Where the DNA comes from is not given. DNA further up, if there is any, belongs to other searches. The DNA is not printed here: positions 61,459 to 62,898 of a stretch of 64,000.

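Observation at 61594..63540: AT-richer ~1.9-kb islet: HNH-motif nuclease-like gene whose N-terminus is interrupted by an in-frame stop, plus a lipoprotein gene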

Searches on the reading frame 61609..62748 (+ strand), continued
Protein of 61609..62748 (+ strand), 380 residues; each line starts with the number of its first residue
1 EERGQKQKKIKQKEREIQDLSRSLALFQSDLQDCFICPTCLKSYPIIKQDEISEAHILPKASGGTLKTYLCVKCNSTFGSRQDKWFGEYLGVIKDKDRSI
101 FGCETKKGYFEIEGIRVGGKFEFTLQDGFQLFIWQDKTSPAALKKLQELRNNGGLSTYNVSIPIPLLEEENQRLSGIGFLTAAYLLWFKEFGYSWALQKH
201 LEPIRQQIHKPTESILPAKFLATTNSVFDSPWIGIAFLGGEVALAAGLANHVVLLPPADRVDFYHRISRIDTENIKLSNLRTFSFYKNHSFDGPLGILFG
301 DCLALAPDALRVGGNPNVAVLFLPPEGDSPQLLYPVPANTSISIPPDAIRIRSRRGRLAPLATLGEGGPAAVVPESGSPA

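Call 22: find_related_loci(query=A2, collection=genome_contigs, flank=8000)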
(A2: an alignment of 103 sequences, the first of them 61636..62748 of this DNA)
Query A2 (371 aa) in genome_contigs; peptide patterns used: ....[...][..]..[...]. (x = any residue, [..] = any of these).
19 stretches matched a pattern; 12 encode a relative of the query (tblastn E <= 1e-3); 12 distinct loci.
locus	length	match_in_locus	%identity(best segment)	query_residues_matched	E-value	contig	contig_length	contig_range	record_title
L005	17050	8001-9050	56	2-352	1e-132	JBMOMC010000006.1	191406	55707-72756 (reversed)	MAG: Nitrospirota bacterium isolate Betzabe_MAG040 MAG040_6, whole genome shotgun sequence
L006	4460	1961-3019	39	2-356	1e-82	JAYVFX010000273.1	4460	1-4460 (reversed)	MAG: Deltaproteobacteria bacterium isolate GL45_Down_concoct_107 GL45_Down_concoct_107_272, whole genome shotgun sequenc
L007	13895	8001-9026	40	2-345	4e-78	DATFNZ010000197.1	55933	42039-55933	MAG TPA_asm: Thermoanaerobaculia bacterium isolate SMAG_U9264 k141_1243320, whole genome shotgun sequence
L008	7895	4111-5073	39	2-327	2e-73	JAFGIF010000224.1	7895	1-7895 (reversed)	MAG: Deltaproteobacteria bacterium isolate Zod_Metabat.184 k87_5593232, whole genome shotgun sequence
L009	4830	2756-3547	40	3-272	5e-66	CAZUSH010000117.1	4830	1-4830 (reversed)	MAG TPA_asm: uncultured Geobacter sp. isolate binchicken_co273_237 genome assembly, contig: NODE_17409_length_4830_cov_7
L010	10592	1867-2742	36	3-301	2e-60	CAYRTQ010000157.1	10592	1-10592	MAG TPA_asm: uncultured bacterium isolate SRP192927_co3_107 genome assembly, contig: NODE_15825_length_10592_cov_4.26297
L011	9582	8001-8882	35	1-299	7e-53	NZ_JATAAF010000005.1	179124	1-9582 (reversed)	Porticoccus sp. W117 Scaffold5, whole genome shotgun sequence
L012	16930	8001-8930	34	2-318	4e-48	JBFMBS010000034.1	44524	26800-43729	MAG: Bacteroidota bacterium isolate MAG170 MAG170_34, whole genome shotgun sequence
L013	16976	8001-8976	48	2-330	1e-74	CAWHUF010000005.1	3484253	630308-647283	MAG: uncultured Acidobacteriota bacterium isolate MFD03066.bin.1.255 genome assembly, contig: contig_19633, whole genome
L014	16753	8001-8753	36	1-247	2e-31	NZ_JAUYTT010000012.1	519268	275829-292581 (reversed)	MAG: Frigidibacter sp. isolate C8_maxbin.052 C8_k141_163146, whole genome shotgun sequence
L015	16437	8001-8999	32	11-337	1e-47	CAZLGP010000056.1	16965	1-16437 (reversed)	MAG TPA_asm: uncultured Thermoanaerobaculia bacterium isolate binchicken_co31_43 genome assembly, contig: k141_4587468,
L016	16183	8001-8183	41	155-217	1e-11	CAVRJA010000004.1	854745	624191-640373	MAG: uncultured Acidobacteriota bacterium isolate MFD05942.bin.2.7 genome assembly, contig: contig_21592, whole genome s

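Call 27: find_encoding_contigs(protein=P0103, flank=8000, max_places=6)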
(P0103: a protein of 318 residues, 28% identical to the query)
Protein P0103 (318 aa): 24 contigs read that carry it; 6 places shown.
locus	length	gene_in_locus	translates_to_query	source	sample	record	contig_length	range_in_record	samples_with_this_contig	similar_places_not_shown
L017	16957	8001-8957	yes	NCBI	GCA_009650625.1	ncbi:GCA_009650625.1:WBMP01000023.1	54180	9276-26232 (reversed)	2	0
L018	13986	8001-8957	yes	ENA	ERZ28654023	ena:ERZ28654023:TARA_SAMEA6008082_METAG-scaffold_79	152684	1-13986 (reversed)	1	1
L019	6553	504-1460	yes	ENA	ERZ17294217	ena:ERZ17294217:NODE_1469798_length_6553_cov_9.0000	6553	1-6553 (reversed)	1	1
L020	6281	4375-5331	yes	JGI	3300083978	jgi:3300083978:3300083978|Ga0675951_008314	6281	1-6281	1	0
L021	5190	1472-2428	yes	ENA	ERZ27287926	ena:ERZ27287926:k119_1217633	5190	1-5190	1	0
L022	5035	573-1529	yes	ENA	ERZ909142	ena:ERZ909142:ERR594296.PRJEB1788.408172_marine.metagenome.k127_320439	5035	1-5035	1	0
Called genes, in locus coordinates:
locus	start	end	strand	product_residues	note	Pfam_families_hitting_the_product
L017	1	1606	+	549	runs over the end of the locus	PF00501:AMP-binding, PF13193:AMP-binding_C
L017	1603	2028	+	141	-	PF13622:4HBT_3 (faint), PF03061:4HBT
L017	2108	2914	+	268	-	PF02463:SMC_N (weak), PF00005:ABC_tran, PF13304:AAA_21 (faint), PF12399:BCA_ABC_TP_C (weak)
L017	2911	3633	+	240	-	PF02463:SMC_N (faint), PF00005:ABC_tran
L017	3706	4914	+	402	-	PF13433:Peripla_BP_5, PF13458:Peripla_BP_6, PF01094:ANF_receptor (weak)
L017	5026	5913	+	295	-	PF02653:BPD_transp_2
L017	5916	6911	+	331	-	PF02653:BPD_transp_2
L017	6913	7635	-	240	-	PF00657:Lipase_GDSL (weak), PF13472:Lipase_GDSL_2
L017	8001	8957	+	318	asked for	PF14279:HNH_5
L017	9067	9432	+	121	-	-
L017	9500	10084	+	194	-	-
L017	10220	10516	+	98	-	-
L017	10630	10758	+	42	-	-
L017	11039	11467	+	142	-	-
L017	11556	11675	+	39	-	-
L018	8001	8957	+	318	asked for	PF14279:HNH_5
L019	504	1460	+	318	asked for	PF14279:HNH_5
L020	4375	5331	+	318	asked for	PF14279:HNH_5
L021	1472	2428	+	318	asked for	PF14279:HNH_5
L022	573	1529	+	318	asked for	PF14279:HNH_5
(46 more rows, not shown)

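Call 28: find_encoding_contigs(protein=P0081, flank=8000, max_places=2)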
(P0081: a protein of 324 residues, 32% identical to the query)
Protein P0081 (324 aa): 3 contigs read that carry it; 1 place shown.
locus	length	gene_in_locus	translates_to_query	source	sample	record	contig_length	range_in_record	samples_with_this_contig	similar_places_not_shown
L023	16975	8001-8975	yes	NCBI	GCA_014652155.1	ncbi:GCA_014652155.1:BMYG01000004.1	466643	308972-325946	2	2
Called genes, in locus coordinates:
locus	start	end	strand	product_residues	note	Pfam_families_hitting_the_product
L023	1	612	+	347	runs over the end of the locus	PF08240:ADH_N, PF16912:Glu_dehyd_C, PF01262:AlaDh_PNT_C (faint), PF00107:ADH_zinc_N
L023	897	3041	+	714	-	-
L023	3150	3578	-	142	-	PF02566:OsmC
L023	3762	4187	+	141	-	PF22381:Staph_reg_Sar_Rot, PF01047:MarR, PF12802:MarR_2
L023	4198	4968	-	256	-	PF00849:PseudoU_synth_2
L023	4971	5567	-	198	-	PF01863:YgjP-like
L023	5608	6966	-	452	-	PF00012:HSP70, PF06723:MreB_Mbl (weak)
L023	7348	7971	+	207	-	-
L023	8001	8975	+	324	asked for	PF14279:HNH_5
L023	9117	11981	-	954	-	PF00675:Peptidase_M16, PF05193:Peptidase_M16_C, PF00675:Peptidase_M16, PF05193:Peptidase_M16_C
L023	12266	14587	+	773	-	PF01435:Peptidase_M48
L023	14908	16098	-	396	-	PF00890:FAD_binding_2, PF01134:GIDA (faint), PF01266:DAO (faint), PF03486:HI0933_like, PF07992:Pyr_redox_2 (weak), PF12831:FAD_oxidored (weak), PF13450:NAD_binding_8 (weak), PF22780:HI0933_like_1st, +1 more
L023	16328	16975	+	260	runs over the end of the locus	PF04338:DUF481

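Call 29: find_encoding_contigs(protein=P0027, flank=8000, max_places=2)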
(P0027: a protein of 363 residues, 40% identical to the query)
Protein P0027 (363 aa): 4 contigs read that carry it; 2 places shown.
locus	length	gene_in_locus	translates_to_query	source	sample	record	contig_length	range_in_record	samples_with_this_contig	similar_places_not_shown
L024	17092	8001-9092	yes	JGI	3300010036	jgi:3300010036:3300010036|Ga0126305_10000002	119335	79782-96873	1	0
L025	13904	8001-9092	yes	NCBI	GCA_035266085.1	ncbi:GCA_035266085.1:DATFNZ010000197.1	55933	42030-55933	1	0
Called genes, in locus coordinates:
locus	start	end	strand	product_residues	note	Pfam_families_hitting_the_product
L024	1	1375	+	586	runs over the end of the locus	-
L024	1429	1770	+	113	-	PF03551:PadR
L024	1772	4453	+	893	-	PF12704:MacB_PCD, PF02687:FtsX, PF12704:MacB_PCD, PF02687:FtsX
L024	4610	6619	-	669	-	PF00749:tRNA-synt_1c, PF03950:tRNA-synt_1c_C, PF20974:tRNA-synt_1c_C2, PF02637:GatB_Yqey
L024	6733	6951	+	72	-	PF03683:UPF0175, PF24001:DUF7317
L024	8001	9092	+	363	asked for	PF14279:HNH_5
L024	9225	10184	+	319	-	PF13676:TIR_2, PF23914:TPR_CcmH_CycH (faint), PF13428:TPR_14 (faint), PF13176:TPR_7 (faint), PF13432:TPR_16, PF14559:TPR_19 (weak), PF13414:TPR_11, PF14559:TPR_19 (weak), +6 more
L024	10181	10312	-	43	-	-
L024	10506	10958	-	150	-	PF00383:dCMP_cyt_deam_1, PF14437:MafB19-deam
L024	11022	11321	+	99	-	PF01909:NTP_transf_2, PF18765:Polbeta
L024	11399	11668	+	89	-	PF01934:HepT-like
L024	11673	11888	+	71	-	-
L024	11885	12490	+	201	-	PF13489:Methyltransf_23, PF03141:Methyltransf_29 (faint), PF03848:TehB, PF13847:Methyltransf_31, PF08241:Methyltransf_11, PF08242:Methyltransf_12, PF13649:Methyltransf_25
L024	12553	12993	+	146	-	-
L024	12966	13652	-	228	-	PF00849:PseudoU_synth_2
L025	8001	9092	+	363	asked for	PF14279:HNH_5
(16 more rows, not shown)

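Call 30: predict_structure(alignment_id=A2)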
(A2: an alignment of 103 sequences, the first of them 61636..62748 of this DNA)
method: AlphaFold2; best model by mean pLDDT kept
length: 371 residues; sequences in the alignment: 103
mean_pLDDT: 90.7   pTM: 0.90
mean pLDDT of the five models: 90.7, 90.0, 89.5, 89.3, 89.3
residues with pLDDT >= 90: 286; 70-90: 59; 50-70: 10; < 50: 16
segments of 3 or more residues with pLDDT < 50: 356-371
pLDDT, mean of each block of 10 residues (from residue 1): 93 96 98 98 98 96 97 96 92 94 98 92 97 96 82 97 97 98 96 97 93 94 95 96 96 92 83 86 93 95 89 94 91 88 75 55 38 35
secondary structure, 60 per line:
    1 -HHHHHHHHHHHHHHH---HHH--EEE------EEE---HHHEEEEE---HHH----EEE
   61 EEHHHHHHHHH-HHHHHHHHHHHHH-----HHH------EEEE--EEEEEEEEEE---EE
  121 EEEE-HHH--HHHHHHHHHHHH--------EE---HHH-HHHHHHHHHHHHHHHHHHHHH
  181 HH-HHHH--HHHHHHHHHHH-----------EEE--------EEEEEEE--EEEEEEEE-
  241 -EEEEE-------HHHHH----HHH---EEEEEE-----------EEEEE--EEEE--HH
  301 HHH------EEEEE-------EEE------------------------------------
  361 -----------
elements in order: H2-16 E25-27 E34-36 E43-47 E58-62 H63-71 H73-85 E100-103 E106-115 E119-124 H131-142 H160-182 H184-187 H190-200 E212-214 E223-229 E232-239 E242-246 H254-258 E269-274 E286-290 E293-296 H299-303 E310-314 E322-324

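Call 43: fold_search(model_id=the predicted structure, library=viral)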
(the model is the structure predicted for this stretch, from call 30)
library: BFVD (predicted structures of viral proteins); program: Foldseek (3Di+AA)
matches with E <= 10: 135; with E <= 0.001: 0
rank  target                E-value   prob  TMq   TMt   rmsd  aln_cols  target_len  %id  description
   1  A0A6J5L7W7            2.1e-01  0.05  0.11  0.06  21.6       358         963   10  Uncharacterized protein [uncultured Caudovirales phage]
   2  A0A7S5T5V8            5.3e-01  0.02  0.08  0.06  16.2       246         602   13  (no name in the UniProt tables at hand)
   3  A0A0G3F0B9            6.3e-01  0.09  0.10  0.20  12.0       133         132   12  (no name in the UniProt tables at hand)
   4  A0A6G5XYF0            7.4e-01  0.04  0.10  0.11  14.1       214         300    8  (no name in the UniProt tables at hand)
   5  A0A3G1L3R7            7.9e-01  0.11  0.15  0.11  14.6       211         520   11  Uncharacterized protein [Synechococcus phage S-CBWM1]
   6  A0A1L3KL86            7.9e-01  0.11  0.12  0.08  10.1       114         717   13  (no name in the UniProt tables at hand)
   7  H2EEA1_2              8.3e-01  0.10  0.12  0.06  21.1       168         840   15  Putative DNA mismatch repair protein MutS-like protein [Moumouvirus sp. 'Monve']
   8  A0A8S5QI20            8.8e-01  0.08  0.11  0.09  19.1       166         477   12  Uncharacterized protein [Myoviridae sp. ctdNl2]
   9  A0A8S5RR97            9.3e-01  0.02  0.11  0.11  22.8       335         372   10  Uncharacterized protein [Podoviridae sp. ctXdu7]
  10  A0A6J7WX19            1.1e+00  0.03  0.07  0.04  26.1       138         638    6  Baseplate protein J-like [uncultured Caudovirales phage]
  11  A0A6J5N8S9            1.2e+00  0.02  0.08  0.08  28.7       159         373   11  Uncharacterized protein [uncultured Caudovirales phage]
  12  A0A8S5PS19            1.5e+00  0.06  0.09  0.07  14.3        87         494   15  Uncharacterized protein [Podoviridae sp. ctt6T3]
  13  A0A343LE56            1.5e+00  0.04  0.10  0.16  16.9       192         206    8  Uncharacterized protein [Leptospira phage LE3]
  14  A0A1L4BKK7            1.6e+00  0.02  0.06  0.08  11.5        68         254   20  (no name in the UniProt tables at hand)
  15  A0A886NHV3            1.7e+00  0.10  0.12  0.25   5.5        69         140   16  (no name in the UniProt tables at hand)
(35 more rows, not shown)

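Call 44: find_related_loci(query=A2, collection=viral_contigs, flank=6000)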
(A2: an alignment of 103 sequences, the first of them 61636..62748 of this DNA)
Query A2 (371 aa) in viral_contigs; peptide patterns used: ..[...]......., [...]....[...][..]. (x = any residue, [..] = any of these).
87 stretches matched a pattern, but none encodes a relative of the query by tblastn (E <= 1e-3).

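Call 45: search_dna_similar(query=window:61636-62748:+, collection=plasmids, mode=protein, max_evalue=0.001, max_rows=20)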
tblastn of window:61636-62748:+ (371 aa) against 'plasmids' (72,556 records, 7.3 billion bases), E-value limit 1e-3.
No match.

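Call 46: search_dna_similar(query=window:61636-62748:+, collection=phages, mode=protein, max_evalue=0.001, max_rows=20)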
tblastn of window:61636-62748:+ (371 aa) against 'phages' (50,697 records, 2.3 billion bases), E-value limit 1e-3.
No match.

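Call 61: find_related_loci(query=A2, collection=metagenome_contigs, flank=6000)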
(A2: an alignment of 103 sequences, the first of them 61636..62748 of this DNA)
Query A2 (371 aa) in metagenome_contigs; peptide patterns used: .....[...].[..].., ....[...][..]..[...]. (x = any residue, [..] = any of these).
149 stretches matched a pattern; 83 encode a relative of the query (tblastn E <= 1e-3); the best 80 are kept; 80 distinct loci.
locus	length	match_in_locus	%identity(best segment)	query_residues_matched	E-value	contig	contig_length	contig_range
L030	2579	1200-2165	49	8-327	9e-104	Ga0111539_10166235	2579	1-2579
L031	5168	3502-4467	48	8-327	2e-99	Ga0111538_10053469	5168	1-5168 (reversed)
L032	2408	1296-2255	45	1-326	4e-94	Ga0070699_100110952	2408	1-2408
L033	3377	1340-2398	41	3-359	3e-86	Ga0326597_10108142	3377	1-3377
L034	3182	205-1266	38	1-345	7e-80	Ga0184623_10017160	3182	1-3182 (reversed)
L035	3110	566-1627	38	1-345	5e-80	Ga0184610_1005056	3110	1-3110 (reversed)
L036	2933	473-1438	40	3-327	6e-80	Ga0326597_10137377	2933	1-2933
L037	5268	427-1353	41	14-327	2e-78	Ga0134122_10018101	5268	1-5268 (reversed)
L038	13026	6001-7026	40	2-345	1e-77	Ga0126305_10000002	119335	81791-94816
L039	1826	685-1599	40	14-326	8e-80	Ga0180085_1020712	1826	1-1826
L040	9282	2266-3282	36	4-345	3e-72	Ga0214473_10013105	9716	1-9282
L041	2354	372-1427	37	1-351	1e-73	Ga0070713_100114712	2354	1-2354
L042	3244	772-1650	40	4-300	7e-72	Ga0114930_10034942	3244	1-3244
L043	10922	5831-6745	39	4-313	2e-70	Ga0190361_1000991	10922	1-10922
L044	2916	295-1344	36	2-350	6e-71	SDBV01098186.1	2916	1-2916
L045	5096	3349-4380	37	3-345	7e-70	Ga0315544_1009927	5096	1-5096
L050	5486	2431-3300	39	8-300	5e-67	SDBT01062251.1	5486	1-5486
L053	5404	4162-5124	37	3-330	1e-65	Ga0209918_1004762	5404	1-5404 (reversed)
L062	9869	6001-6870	38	8-300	2e-62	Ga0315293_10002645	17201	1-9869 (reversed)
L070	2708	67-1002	32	1-324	3e-52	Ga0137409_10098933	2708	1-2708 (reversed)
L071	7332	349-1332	34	2-338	5e-50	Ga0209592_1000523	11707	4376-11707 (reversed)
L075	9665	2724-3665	33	1-318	4e-47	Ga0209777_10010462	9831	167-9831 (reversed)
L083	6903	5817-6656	30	11-302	3e-39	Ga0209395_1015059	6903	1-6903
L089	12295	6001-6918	30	2-319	2e-37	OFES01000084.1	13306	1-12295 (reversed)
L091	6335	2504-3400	29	9-319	8e-36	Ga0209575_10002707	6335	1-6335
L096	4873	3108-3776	33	9-233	4e-35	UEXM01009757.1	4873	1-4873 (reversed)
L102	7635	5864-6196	53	2-111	2e-32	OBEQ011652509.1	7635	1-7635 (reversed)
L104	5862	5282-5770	39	2-169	5e-31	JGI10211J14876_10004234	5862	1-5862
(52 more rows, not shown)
